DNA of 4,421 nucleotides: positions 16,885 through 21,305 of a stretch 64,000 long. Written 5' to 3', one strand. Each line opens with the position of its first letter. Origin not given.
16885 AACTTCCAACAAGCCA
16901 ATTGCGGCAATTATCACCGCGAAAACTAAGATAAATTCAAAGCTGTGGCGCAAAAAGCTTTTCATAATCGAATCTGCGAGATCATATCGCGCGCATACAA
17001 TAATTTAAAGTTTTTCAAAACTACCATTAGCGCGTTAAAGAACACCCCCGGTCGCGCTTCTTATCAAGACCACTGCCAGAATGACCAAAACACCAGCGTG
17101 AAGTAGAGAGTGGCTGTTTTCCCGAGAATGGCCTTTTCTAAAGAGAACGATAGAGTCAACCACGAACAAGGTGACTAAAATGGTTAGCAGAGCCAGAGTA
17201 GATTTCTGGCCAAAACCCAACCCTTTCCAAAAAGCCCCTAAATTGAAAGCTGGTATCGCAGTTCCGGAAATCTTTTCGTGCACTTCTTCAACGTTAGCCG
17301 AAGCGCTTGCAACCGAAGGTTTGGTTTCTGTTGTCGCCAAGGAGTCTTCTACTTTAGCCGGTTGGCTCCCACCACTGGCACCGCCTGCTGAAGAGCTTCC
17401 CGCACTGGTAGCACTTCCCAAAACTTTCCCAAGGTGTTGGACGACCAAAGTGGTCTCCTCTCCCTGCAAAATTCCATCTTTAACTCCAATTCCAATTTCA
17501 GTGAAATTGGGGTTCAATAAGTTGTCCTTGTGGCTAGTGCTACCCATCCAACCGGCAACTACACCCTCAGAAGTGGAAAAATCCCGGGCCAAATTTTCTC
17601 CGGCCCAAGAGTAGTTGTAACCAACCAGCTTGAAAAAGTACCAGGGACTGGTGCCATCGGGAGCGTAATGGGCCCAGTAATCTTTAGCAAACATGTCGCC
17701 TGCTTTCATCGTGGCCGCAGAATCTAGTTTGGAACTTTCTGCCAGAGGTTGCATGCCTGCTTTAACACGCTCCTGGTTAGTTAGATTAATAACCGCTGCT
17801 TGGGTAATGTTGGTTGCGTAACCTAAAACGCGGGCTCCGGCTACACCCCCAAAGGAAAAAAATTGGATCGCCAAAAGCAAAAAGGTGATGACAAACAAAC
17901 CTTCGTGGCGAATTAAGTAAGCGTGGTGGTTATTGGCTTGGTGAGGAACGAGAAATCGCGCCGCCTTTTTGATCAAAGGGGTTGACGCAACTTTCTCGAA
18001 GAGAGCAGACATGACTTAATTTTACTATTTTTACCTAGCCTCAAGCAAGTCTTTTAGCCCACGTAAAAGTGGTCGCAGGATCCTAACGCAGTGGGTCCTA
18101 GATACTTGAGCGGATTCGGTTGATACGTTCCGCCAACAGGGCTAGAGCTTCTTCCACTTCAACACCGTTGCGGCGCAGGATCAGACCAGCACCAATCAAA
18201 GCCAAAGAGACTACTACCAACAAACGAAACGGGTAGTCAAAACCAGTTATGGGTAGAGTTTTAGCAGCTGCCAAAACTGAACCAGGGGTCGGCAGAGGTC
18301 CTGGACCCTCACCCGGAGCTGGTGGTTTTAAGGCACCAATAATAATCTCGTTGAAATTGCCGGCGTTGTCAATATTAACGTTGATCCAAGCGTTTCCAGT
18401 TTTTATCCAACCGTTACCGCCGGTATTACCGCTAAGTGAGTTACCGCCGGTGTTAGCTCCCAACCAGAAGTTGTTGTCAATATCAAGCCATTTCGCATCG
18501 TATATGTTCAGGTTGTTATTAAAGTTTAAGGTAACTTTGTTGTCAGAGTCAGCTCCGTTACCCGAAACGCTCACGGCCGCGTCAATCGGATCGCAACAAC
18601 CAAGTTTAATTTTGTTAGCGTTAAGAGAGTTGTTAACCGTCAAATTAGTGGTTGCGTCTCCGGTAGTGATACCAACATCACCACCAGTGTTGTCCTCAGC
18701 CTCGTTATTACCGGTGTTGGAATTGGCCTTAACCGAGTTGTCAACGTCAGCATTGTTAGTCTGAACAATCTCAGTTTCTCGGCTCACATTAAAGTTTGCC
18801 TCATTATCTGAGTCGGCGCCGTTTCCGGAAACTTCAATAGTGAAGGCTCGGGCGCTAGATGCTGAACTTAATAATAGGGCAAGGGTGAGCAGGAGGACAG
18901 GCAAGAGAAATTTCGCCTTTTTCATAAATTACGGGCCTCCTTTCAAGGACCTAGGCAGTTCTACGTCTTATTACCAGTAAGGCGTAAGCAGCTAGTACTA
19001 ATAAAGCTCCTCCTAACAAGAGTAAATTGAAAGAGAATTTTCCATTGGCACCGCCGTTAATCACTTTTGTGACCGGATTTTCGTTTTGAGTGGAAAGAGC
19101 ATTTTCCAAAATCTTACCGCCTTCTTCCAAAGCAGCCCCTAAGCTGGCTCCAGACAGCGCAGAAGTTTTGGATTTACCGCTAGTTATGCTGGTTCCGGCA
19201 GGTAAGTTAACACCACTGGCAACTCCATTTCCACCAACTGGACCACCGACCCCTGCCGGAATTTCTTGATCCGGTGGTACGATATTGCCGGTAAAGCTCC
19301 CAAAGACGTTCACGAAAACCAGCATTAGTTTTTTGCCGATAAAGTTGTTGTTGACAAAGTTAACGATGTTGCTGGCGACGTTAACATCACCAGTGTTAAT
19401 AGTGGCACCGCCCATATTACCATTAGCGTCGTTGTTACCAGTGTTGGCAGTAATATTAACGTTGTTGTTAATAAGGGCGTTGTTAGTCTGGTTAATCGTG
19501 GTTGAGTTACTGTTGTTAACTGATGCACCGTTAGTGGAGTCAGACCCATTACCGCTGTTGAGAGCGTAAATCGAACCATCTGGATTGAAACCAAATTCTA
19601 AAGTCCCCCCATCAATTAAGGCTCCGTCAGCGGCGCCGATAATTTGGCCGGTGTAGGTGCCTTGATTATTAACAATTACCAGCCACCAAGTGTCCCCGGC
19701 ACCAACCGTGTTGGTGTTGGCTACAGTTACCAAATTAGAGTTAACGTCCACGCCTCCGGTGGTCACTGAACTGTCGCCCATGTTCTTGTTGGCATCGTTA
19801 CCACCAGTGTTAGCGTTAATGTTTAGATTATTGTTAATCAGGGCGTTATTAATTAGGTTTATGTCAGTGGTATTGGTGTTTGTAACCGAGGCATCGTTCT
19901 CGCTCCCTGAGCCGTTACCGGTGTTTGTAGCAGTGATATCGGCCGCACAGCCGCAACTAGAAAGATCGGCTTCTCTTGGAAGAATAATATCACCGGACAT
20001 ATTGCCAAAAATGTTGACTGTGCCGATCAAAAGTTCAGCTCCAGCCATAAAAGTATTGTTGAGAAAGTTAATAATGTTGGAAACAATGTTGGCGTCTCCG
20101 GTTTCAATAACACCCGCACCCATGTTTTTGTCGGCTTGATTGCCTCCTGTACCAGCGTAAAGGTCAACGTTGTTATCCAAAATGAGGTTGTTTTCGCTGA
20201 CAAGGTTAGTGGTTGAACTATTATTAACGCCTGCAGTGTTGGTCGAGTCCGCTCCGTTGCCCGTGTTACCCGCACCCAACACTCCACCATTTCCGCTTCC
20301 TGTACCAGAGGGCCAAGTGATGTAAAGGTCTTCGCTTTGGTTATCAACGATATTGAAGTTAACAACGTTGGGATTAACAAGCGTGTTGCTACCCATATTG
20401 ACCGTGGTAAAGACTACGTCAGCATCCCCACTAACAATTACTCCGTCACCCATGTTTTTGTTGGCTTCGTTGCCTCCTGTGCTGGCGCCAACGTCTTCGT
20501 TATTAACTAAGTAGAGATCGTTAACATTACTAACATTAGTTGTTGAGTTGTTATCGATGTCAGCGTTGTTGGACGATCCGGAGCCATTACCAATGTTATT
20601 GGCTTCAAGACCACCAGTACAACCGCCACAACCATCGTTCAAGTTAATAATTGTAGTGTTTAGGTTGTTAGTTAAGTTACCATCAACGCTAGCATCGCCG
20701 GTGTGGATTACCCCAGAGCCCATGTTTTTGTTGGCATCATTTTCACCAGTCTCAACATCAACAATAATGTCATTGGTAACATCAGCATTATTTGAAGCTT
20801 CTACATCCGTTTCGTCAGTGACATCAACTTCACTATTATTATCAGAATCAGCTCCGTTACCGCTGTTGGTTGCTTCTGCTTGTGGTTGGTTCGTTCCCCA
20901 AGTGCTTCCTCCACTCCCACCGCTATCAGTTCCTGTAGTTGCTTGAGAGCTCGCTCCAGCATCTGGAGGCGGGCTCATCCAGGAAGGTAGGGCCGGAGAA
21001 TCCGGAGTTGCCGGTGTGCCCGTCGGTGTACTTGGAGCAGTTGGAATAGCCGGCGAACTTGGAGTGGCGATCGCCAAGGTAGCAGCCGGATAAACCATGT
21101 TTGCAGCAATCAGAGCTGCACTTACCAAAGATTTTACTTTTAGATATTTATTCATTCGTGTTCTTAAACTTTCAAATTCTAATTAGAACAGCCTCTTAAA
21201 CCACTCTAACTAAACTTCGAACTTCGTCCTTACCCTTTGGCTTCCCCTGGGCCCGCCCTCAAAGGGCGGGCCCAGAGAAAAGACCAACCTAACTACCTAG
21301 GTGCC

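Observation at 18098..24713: Cluster of four paralogous secreted proteins built from a novel roughly 75-aa Gly/Asn/Asp repeat, one with an LPxTG-like anchor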

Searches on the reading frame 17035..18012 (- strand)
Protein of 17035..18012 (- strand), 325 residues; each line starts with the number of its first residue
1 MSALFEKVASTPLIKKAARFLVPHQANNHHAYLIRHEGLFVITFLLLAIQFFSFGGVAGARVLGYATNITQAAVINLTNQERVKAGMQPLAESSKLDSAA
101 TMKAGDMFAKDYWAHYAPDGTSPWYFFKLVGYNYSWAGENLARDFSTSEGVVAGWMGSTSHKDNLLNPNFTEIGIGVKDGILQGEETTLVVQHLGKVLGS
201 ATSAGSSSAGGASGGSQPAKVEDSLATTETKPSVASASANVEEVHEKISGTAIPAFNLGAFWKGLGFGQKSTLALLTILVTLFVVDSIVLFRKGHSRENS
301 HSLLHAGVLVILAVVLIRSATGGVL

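Call 3: search_protein_families(library=pfam, proteins=[window:17035-18012:-], max_evalue=1)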
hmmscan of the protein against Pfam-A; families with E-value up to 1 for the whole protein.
window:17035-18012:- (325 aa): 1 family
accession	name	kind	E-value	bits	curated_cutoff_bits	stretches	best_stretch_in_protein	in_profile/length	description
PF00188.32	CAP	-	6.7e-17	62.8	21.1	1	76-179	2-104/117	Cysteine-rich secretory protein family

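Call 4: search_protein_families(library=ncbifam, proteins=[window:17035-18012:-], max_evalue=1)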
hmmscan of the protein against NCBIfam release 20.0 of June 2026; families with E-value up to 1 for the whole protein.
window:17035-18012:- (325 aa): 2 families
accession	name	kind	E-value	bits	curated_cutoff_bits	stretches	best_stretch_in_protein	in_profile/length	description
TIGR02909.1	spore_YkwD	subfamily_domain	1.8e-30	105.4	171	1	72-192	6-123/127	uncharacterized protein, YkwD family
NF052539.1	DivAsocLipDalA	equivalog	2.8e-16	59.8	200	1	70-177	47-154/169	divisome-associated lipoprotein DalA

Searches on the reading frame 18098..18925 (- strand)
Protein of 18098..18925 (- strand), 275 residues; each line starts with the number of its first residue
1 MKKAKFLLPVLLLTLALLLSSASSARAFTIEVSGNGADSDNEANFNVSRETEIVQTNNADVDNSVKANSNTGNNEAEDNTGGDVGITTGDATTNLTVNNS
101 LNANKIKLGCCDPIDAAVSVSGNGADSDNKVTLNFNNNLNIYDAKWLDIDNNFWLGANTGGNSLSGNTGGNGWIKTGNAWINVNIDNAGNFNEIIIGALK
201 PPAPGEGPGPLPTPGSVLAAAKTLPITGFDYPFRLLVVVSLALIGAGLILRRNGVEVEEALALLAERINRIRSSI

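Call 3: search_protein_families(library=pfam, proteins=[window:18098-18925:-], max_evalue=1)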
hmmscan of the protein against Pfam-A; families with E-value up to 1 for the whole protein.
window:18098-18925:- (275 aa): 1 family
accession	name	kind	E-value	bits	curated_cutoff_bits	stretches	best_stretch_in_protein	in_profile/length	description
PF20130.4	DUF6520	-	0.022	15.5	25.4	1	1-27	1-27/83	Family of unknown function (DUF6520)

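Call 4: search_protein_families(library=ncbifam, proteins=[window:18098-18925:-], max_evalue=1)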
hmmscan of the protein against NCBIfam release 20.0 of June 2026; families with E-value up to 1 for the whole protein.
window:18098-18925:- (275 aa): 1 family
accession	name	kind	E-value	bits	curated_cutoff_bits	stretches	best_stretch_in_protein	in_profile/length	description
NF053819.1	EF0750_LPXTG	subfamily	0.11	13.1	47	0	1-60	1-55/105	EF2685/EF0750 family sortase-dependent surface protein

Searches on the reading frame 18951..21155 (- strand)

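Call 3: search_protein_families(library=pfam, proteins=[window:18951-21155:-], max_evalue=1)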
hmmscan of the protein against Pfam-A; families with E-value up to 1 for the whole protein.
window:18951-21155:- (734 aa): 0 families

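Call 4: search_protein_families(library=ncbifam, proteins=[window:18951-21155:-], max_evalue=1)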
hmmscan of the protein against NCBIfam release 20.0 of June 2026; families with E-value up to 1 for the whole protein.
window:18951-21155:- (734 aa): 1 family
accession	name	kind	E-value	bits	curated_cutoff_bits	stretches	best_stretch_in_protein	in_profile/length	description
TIGR01167.1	LPXTG_anchor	domain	0.72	10.6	15.9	0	710-732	11-33/34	LPXTG cell wall anchor domain-containing protein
